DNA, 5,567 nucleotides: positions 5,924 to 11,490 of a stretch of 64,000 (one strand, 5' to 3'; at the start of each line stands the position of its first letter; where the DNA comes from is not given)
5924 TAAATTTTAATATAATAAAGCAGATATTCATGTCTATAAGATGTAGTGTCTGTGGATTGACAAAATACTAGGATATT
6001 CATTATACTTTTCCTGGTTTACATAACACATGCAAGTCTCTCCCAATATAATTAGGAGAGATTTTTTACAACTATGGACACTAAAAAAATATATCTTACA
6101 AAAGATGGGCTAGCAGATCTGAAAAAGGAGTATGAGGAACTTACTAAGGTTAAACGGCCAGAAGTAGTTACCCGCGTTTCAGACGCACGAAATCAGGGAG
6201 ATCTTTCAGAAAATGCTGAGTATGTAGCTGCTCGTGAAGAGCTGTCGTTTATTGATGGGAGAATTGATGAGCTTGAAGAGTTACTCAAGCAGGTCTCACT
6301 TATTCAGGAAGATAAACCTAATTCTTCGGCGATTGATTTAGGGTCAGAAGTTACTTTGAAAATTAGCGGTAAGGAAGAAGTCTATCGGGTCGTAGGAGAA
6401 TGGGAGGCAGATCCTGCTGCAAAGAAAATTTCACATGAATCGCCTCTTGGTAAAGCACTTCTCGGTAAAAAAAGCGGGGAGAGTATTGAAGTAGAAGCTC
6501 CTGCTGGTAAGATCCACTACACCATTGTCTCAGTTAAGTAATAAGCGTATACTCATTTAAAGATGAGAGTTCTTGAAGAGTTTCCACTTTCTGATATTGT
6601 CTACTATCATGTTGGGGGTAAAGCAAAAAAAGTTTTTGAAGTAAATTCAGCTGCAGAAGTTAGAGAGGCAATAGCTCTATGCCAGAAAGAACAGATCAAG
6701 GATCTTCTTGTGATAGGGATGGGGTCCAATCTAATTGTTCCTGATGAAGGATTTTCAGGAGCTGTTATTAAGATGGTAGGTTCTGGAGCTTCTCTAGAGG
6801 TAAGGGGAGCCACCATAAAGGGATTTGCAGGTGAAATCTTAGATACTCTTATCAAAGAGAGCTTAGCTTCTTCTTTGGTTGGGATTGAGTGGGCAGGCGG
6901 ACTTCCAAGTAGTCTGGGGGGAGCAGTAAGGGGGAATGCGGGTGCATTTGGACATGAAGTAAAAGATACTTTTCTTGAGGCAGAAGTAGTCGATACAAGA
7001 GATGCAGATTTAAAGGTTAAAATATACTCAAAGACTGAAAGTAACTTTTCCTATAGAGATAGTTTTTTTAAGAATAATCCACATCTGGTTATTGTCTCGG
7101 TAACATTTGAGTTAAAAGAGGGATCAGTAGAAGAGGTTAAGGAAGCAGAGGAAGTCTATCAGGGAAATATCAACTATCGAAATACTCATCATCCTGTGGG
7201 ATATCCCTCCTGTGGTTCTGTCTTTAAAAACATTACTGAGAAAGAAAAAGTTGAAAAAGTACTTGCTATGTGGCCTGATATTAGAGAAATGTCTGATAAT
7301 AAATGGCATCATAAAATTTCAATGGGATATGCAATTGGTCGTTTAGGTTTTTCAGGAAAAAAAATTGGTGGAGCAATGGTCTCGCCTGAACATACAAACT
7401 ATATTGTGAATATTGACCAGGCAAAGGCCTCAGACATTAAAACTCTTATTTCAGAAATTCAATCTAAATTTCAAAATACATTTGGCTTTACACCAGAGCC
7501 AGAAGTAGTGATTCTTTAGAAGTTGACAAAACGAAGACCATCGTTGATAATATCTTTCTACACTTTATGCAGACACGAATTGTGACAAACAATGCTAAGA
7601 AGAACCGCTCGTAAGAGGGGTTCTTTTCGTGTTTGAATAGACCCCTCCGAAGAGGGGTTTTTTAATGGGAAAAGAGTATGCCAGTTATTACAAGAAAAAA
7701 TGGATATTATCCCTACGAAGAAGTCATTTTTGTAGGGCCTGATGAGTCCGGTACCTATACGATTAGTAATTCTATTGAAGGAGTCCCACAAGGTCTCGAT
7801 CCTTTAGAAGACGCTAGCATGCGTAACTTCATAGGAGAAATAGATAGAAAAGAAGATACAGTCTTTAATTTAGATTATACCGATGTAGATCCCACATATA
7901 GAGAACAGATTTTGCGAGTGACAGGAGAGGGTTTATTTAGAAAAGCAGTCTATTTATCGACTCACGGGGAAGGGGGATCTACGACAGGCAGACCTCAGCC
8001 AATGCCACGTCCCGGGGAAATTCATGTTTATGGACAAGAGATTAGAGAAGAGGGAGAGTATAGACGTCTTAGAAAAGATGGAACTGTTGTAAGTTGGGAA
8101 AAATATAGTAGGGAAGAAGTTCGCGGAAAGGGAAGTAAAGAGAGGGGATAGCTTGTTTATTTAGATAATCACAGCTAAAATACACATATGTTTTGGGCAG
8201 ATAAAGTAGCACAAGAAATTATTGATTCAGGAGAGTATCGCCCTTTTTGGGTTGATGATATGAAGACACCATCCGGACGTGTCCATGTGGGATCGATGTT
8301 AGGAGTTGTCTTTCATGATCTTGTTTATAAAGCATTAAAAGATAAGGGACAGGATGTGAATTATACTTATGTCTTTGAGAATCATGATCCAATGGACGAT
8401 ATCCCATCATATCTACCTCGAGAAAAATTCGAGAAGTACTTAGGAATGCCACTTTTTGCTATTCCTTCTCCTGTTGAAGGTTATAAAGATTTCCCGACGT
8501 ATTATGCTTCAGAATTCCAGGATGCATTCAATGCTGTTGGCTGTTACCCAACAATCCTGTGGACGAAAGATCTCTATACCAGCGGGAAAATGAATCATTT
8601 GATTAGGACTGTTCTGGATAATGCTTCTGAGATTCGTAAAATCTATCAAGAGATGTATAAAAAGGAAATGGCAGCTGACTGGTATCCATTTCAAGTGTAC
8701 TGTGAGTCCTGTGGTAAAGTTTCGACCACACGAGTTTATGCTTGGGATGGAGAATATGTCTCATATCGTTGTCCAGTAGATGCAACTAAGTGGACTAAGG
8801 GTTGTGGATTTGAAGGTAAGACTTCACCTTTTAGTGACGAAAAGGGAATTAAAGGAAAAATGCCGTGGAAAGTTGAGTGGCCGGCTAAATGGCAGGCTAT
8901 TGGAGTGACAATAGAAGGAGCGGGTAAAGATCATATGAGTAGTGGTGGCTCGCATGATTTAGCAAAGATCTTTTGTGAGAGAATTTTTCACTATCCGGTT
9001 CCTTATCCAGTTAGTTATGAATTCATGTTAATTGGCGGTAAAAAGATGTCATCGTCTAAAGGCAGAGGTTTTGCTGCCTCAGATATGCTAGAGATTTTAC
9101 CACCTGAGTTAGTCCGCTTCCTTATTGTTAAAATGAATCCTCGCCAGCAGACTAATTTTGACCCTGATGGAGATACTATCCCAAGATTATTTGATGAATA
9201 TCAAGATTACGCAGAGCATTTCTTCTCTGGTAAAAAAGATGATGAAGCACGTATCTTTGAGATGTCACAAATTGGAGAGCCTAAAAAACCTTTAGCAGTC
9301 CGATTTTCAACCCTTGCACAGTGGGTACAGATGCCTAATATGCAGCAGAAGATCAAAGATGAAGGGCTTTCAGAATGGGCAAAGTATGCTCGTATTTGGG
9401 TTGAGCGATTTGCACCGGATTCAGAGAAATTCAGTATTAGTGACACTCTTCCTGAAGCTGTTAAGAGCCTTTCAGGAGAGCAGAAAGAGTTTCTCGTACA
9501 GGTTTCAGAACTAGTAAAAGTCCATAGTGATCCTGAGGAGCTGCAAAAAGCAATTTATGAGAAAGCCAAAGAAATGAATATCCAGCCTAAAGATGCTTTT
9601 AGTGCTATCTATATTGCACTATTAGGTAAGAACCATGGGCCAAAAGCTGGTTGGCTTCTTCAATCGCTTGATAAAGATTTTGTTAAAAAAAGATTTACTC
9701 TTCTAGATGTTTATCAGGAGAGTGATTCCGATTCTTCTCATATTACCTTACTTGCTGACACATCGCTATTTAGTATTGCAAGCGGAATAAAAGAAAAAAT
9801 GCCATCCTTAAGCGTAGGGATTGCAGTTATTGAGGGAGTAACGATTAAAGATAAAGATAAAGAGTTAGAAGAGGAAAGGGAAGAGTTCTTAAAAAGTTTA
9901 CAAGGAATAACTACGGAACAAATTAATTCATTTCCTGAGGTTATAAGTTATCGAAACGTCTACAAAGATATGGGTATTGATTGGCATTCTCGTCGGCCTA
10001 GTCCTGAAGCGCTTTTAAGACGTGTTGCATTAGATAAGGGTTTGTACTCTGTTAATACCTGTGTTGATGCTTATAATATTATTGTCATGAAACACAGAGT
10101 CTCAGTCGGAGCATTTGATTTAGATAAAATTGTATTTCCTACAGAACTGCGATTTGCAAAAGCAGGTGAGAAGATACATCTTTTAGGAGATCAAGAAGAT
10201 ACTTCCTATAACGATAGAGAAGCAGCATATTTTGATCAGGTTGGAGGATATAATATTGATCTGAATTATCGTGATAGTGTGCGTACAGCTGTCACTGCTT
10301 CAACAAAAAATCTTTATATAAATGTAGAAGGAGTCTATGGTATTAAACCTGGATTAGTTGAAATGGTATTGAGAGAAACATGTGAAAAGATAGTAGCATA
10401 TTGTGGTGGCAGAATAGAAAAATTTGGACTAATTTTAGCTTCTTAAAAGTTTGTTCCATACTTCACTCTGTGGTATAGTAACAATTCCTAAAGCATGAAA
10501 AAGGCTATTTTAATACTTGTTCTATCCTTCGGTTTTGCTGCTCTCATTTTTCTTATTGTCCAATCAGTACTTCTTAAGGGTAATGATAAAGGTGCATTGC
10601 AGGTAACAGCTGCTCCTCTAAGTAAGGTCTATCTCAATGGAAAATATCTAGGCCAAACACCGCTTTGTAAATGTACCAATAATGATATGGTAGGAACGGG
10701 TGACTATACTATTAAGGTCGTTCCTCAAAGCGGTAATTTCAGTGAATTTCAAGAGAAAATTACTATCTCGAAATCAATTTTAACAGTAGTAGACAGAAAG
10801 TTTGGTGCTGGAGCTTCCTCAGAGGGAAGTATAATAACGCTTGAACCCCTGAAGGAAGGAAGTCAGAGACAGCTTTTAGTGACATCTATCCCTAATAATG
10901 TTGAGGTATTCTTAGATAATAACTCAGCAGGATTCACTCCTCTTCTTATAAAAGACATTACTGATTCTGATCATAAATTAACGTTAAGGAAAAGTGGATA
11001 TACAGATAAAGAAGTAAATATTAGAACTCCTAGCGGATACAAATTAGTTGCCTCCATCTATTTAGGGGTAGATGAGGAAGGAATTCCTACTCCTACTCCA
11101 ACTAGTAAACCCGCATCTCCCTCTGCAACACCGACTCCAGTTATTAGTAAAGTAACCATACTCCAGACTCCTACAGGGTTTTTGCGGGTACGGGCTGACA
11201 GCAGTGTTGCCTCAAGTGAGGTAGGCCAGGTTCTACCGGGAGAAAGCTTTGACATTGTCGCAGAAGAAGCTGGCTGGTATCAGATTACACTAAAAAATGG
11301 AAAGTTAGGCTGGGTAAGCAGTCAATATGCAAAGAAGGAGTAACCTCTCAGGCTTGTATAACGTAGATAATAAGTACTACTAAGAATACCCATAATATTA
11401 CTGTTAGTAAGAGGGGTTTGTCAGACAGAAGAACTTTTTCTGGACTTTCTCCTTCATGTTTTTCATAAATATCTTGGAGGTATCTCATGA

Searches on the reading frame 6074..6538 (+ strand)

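Call 105: search_protein_families(library=pfam, proteins=[window:6074-6538:+], max_evalue=0.0001)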
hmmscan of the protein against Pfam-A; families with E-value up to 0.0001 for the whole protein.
window:6074-6538:+ (155 aa): 2 families
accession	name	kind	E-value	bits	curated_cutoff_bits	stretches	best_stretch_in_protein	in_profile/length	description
PF03449.20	GreA_GreB_N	-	1.2e-26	93.1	24.5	1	6-74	1-69/71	Transcription elongation factor, N-terminal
PF01272.25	GreA_GreB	-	6e-26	90.7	26.9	1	85-155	4-76/77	Transcription elongation factor, GreA/GreB, C-term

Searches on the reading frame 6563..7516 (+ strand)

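Call 104: search_protein_families(library=pfam, proteins=[window:6563-7516:+], max_evalue=0.0001)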
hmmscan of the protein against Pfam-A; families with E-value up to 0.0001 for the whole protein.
window:6563-7516:+ (318 aa): 2 families
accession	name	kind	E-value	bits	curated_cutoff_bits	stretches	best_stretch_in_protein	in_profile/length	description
PF02873.21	MurB_C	-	3.4e-22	78.9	27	1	200-317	7-98/99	UDP-N-acetylenolpyruvoylglucosamine reductase, C-terminal domain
PF01565.28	FAD_binding_4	-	9.6e-14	51.7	26.4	1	23-145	3-131/139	FAD binding domain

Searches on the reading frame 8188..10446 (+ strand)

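Call 8: search_protein_families(library=pfam, proteins=[window:8188-10446:+], max_evalue=0.001)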
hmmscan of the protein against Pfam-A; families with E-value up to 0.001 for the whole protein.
window:8188-10446:+ (752 aa): 5 families
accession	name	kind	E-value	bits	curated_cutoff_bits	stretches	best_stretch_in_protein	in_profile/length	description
PF01921.24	tRNA-synt_1f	-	5e-93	312.3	27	1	2-361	2-358/360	tRNA synthetases class I (K)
PF03483.22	B3_4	-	4.4e-20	72.4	29.3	1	588-718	2-129/174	B3/4 domain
PF09334.17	tRNA-synt_1g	-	1.3e-07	31.2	20.1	1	276-321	317-362/391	tRNA synthetases class I (M)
PF01406.26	tRNA-synt_1e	-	8.5e-06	25.8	27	1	30-325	21-292/301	tRNA synthetases class I (C) catalytic domain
PF19269.4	Anticodon_2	-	1.4e-05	26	23.6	1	421-502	53-136/141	Anticodon binding domain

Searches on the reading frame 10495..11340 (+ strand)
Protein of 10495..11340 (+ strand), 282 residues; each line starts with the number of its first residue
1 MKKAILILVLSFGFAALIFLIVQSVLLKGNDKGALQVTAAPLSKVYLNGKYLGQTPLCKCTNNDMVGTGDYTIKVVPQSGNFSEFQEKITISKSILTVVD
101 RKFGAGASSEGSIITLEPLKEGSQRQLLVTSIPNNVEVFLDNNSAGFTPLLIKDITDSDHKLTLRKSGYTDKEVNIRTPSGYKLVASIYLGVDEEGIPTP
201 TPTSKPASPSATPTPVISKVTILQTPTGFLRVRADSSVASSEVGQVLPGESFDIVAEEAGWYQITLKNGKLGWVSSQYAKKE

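Call 104: search_protein_families(library=pfam, proteins=[window:10495-11340:+], max_evalue=0.0001)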
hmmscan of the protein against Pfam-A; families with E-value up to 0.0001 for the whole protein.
window:10495-11340:+ (282 aa): 3 families
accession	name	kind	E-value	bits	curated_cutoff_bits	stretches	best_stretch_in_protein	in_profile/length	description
PF08308.17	PEGA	-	6.4e-16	58.5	20.8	1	127-175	4-52/71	PEGA domain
PF08239.17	SH3_3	-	4.2e-12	46.5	27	1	229-278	2-52/54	Bacterial SH3 domain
PF18348.7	SH3_16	-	9.3e-05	22.6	25.8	0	245-276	14-46/49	Bacterial dipeptidyl-peptidase Sh3 domain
